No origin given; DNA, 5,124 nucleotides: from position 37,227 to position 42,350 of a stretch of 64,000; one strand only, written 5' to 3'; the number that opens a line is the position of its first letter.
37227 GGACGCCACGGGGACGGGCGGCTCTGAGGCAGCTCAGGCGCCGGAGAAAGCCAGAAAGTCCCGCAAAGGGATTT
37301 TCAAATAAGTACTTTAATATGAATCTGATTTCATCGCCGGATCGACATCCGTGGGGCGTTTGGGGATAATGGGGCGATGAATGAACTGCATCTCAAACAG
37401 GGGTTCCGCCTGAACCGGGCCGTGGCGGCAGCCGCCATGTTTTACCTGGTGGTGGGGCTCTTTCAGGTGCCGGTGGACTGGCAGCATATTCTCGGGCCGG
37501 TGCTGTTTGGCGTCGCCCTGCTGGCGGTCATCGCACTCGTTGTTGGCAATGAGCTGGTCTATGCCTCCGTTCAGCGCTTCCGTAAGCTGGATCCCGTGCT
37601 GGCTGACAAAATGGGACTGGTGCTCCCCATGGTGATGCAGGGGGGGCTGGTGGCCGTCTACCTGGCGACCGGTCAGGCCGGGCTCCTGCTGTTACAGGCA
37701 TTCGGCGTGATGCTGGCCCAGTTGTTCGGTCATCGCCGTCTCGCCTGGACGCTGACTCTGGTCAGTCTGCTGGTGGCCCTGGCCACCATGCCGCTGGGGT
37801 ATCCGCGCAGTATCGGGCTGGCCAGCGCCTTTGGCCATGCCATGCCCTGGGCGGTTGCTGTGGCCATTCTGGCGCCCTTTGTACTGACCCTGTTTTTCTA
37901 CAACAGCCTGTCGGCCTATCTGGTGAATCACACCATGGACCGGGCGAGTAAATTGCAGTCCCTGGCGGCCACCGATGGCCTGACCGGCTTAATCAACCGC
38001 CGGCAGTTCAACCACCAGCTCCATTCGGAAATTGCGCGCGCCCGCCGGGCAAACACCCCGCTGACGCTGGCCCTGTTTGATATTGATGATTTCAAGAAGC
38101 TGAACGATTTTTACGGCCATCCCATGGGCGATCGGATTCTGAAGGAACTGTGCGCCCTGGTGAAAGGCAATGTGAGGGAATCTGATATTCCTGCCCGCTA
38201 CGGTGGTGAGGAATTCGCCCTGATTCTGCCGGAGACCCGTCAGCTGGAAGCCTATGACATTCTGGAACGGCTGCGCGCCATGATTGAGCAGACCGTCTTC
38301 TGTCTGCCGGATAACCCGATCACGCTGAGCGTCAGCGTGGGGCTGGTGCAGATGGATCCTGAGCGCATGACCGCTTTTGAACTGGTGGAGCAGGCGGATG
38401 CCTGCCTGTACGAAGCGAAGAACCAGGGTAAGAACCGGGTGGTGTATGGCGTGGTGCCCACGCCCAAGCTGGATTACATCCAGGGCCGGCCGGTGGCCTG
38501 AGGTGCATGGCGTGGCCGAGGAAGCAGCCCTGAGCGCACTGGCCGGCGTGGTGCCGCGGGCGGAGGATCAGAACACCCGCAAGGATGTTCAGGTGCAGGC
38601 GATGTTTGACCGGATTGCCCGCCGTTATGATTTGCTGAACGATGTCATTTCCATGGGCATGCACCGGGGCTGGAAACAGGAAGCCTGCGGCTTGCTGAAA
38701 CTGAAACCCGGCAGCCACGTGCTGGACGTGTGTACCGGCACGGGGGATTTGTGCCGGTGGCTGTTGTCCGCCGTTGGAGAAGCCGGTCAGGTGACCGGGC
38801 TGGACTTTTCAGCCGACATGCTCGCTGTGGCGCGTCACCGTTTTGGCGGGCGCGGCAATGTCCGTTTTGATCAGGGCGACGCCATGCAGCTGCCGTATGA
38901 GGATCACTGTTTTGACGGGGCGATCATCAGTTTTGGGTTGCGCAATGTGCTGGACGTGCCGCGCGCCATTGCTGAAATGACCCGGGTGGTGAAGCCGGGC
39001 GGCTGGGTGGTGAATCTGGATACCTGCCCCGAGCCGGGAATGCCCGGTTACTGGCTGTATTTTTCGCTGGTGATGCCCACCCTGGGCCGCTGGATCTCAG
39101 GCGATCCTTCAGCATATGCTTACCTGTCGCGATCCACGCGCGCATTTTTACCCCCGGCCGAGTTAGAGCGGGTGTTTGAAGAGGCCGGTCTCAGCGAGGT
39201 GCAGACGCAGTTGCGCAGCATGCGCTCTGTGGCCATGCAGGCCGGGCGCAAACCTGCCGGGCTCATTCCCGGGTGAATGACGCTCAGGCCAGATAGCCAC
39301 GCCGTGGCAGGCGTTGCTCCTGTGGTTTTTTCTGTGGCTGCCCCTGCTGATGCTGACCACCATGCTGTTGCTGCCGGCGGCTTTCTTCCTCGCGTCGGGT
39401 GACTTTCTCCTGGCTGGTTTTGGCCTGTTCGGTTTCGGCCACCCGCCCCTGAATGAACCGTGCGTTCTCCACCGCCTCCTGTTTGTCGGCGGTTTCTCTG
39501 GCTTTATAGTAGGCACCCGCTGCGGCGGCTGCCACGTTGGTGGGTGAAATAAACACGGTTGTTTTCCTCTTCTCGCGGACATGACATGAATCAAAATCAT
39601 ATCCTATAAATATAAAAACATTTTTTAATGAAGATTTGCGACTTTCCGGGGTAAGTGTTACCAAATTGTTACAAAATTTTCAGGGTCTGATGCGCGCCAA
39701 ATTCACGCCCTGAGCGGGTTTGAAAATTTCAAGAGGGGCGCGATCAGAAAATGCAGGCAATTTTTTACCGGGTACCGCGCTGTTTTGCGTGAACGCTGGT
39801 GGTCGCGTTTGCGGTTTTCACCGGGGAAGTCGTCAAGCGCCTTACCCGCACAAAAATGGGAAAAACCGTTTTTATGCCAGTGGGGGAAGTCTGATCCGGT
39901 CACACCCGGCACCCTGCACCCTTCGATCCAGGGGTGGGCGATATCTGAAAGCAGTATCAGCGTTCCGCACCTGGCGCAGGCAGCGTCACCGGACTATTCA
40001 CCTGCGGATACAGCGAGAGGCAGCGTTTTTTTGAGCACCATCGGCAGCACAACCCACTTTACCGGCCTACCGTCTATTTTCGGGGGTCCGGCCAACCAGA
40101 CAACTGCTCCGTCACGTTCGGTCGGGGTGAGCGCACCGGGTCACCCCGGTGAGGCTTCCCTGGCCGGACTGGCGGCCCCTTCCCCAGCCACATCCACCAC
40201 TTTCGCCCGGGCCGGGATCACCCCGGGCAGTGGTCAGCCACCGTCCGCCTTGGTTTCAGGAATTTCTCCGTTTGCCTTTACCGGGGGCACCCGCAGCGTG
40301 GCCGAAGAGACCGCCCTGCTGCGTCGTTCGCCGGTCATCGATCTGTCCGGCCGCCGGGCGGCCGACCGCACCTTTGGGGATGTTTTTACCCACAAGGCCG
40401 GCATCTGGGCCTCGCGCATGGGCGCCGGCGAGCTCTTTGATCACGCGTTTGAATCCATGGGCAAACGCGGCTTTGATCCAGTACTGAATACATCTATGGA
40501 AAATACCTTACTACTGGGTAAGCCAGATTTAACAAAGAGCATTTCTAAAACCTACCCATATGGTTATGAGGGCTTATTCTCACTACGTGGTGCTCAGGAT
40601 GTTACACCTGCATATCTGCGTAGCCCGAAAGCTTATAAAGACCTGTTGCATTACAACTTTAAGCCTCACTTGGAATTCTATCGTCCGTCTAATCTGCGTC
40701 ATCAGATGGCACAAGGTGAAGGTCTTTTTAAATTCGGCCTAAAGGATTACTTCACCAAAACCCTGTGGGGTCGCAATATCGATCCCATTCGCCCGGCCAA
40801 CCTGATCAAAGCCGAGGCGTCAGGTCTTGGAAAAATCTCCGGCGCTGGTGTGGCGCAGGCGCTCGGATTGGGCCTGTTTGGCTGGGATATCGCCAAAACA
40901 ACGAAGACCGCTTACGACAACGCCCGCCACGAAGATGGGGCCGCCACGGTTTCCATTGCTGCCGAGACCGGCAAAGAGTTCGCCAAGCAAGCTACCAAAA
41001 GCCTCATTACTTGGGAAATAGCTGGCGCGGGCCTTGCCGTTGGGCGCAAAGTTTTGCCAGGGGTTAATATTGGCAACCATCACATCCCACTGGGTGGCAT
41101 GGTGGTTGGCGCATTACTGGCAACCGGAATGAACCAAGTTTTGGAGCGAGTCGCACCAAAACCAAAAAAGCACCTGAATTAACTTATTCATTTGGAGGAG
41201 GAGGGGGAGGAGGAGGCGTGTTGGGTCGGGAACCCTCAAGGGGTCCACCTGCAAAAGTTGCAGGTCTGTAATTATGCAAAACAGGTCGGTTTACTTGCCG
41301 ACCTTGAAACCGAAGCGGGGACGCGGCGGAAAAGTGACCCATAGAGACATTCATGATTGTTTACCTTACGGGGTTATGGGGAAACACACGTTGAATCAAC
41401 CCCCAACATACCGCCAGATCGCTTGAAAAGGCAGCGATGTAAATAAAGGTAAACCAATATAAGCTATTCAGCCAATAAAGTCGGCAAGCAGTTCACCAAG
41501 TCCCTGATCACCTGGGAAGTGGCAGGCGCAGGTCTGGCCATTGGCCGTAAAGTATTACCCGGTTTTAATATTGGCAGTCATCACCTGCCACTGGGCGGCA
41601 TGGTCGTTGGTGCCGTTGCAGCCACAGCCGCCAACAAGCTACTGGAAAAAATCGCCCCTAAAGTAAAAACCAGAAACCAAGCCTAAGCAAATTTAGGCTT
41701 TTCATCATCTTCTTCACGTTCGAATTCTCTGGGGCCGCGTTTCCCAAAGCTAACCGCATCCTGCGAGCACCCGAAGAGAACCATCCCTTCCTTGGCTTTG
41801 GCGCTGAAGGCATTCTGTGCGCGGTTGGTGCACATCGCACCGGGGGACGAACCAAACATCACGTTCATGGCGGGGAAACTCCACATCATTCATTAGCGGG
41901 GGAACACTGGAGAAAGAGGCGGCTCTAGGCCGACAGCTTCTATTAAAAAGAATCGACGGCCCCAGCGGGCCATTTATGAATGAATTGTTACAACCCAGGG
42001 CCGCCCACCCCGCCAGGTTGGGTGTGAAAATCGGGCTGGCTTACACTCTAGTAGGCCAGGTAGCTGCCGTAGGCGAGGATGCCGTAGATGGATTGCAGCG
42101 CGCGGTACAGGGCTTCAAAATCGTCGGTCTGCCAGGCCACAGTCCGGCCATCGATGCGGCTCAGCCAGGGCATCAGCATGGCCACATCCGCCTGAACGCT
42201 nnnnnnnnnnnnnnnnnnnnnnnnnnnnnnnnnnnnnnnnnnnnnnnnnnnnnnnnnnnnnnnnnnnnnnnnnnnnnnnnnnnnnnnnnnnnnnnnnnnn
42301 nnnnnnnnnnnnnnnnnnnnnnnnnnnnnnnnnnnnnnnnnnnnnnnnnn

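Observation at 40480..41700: Compositionally foreign segment begins mid-ORF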

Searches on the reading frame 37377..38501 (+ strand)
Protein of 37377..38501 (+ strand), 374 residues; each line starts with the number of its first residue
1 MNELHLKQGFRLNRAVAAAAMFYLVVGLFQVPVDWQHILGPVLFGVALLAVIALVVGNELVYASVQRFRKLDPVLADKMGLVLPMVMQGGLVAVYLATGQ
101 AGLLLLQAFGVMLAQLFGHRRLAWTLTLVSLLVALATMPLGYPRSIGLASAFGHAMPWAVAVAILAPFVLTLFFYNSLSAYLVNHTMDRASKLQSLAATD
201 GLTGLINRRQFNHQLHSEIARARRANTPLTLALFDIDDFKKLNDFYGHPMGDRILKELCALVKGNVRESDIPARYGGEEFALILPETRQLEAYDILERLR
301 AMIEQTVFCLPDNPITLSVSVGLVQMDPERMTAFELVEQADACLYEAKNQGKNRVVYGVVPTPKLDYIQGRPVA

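Call 6: search_protein_families(library=pfam, proteins=[window:37377-38501:+], max_evalue=1)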
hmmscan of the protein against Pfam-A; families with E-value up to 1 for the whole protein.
window:37377-38501:+ (374 aa): 3 families
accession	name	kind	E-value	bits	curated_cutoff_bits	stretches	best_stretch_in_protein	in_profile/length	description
PF00990.26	GGDEF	-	7.7e-44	149.7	23.8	1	197-354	1-161/161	Diguanylate cyclase, GGDEF domain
PF11993.13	VC2046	-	0.066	13.7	25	1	204-237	6-39/163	VC2046 family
PF20619.3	DUF6804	-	0.71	10.5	27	0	14-52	3-41/91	Family of unknown function (DUF6804)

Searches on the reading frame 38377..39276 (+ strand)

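Call 6: search_protein_families(library=pfam, proteins=[window:38377-39276:+], max_evalue=1)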
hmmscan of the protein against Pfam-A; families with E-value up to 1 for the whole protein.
window:38377-39276:+ (299 aa): 14 families
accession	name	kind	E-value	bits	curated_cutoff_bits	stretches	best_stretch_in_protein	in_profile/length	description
PF01209.24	Ubie_methyltran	-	1.8e-55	188.3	20.1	1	68-290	4-231/233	ubiE/COQ5 methyltransferase family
PF13649.12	Methyltransf_25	-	4.6e-23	82.2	27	1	115-209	1-97/97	Methyltransferase domain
PF08241.18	Methyltransf_11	-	1e-21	77.8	21.2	1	116-212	1-94/95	Methyltransferase domain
PF13847.12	Methyltransf_31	-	1.4e-17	64.1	27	1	110-213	2-109/145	Methyltransferase domain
PF13489.12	Methyltransf_23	-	5.2e-13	49.5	27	1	108-274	19-161/164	Methyltransferase domain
PF08242.18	Methyltransf_12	-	1.2e-11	45.6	30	1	116-211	1-98/98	Methyltransferase domain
PF01135.25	PCMT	-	4.1e-06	27.2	20.3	1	103-187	65-151/210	Protein-L-isoaspartate(D-aspartate) O-methyltransferase (PCMT)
PF07021.18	MetW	-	8.5e-05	22.7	21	1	109-205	11-102/193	Methionine biosynthesis protein MetW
PF01728.25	FtsJ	-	0.00046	20.6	24.1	1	103-169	15-82/181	FtsJ-like methyltransferase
PF02353.26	CMAS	-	0.00066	19.5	27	1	102-165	53-114/273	Mycolic acid cyclopropane synthetase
PF08704.16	GCD14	-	0.0013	18.9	26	1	107-160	36-89/247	tRNA methyltransferase complex GCD14 subunit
PF01189.24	Methyltr_RsmB-F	-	0.25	11.4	27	1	106-172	3-71/199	16S rRNA methyltransferase RsmB/F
PF01795.25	Methyltransf_5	-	0.28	11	27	1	101-156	10-64/309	MraW methylase family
PF00398.26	RrnaAD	-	0.42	10.1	24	1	107-172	26-88/263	Ribosomal RNA adenine dimethylase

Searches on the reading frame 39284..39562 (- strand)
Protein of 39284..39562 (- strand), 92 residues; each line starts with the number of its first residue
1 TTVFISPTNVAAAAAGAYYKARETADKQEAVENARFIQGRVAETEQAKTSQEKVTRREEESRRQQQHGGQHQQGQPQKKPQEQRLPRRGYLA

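Call 54: search_protein_families(library=pfam, proteins=[window:39284-39562:-], max_evalue=1)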
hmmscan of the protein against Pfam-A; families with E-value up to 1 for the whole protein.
window:39284-39562:- (92 aa): 1 family
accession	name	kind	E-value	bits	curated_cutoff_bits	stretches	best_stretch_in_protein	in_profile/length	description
PF20397.3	DUF6690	-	0.019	15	27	1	8-83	8-82/245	Family of unknown function (DUF6690)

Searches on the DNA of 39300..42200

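Call 18: search_rna_families(source=window, start=39300, end=42200, threshold=evalue, max_evalue=10, show_alignments=2)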
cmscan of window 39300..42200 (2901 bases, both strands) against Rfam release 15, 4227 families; matches with E-value up to 10: 4.
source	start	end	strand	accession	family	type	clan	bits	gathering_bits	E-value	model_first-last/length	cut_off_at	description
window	41517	41593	-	RF00358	snoZ101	Gene; snRNA; snoRNA; CD-box;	CL00057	21.3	44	1.7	1-96/96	no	Small nucleolar RNA Z101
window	42009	42069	-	RF02959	DUF3085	Cis-reg;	-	19.8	40.6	2.6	1-76/76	no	DUF3085 RNA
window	40789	40934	+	RF02404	P33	Gene; sRNA;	-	19.6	45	0.67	1-160/160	no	Pseudomonas sRNA P33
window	39300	39389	+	RF01390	isrG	Gene; sRNA;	-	13.9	100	0.88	185-279/279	5'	isrG Hfq binding RNA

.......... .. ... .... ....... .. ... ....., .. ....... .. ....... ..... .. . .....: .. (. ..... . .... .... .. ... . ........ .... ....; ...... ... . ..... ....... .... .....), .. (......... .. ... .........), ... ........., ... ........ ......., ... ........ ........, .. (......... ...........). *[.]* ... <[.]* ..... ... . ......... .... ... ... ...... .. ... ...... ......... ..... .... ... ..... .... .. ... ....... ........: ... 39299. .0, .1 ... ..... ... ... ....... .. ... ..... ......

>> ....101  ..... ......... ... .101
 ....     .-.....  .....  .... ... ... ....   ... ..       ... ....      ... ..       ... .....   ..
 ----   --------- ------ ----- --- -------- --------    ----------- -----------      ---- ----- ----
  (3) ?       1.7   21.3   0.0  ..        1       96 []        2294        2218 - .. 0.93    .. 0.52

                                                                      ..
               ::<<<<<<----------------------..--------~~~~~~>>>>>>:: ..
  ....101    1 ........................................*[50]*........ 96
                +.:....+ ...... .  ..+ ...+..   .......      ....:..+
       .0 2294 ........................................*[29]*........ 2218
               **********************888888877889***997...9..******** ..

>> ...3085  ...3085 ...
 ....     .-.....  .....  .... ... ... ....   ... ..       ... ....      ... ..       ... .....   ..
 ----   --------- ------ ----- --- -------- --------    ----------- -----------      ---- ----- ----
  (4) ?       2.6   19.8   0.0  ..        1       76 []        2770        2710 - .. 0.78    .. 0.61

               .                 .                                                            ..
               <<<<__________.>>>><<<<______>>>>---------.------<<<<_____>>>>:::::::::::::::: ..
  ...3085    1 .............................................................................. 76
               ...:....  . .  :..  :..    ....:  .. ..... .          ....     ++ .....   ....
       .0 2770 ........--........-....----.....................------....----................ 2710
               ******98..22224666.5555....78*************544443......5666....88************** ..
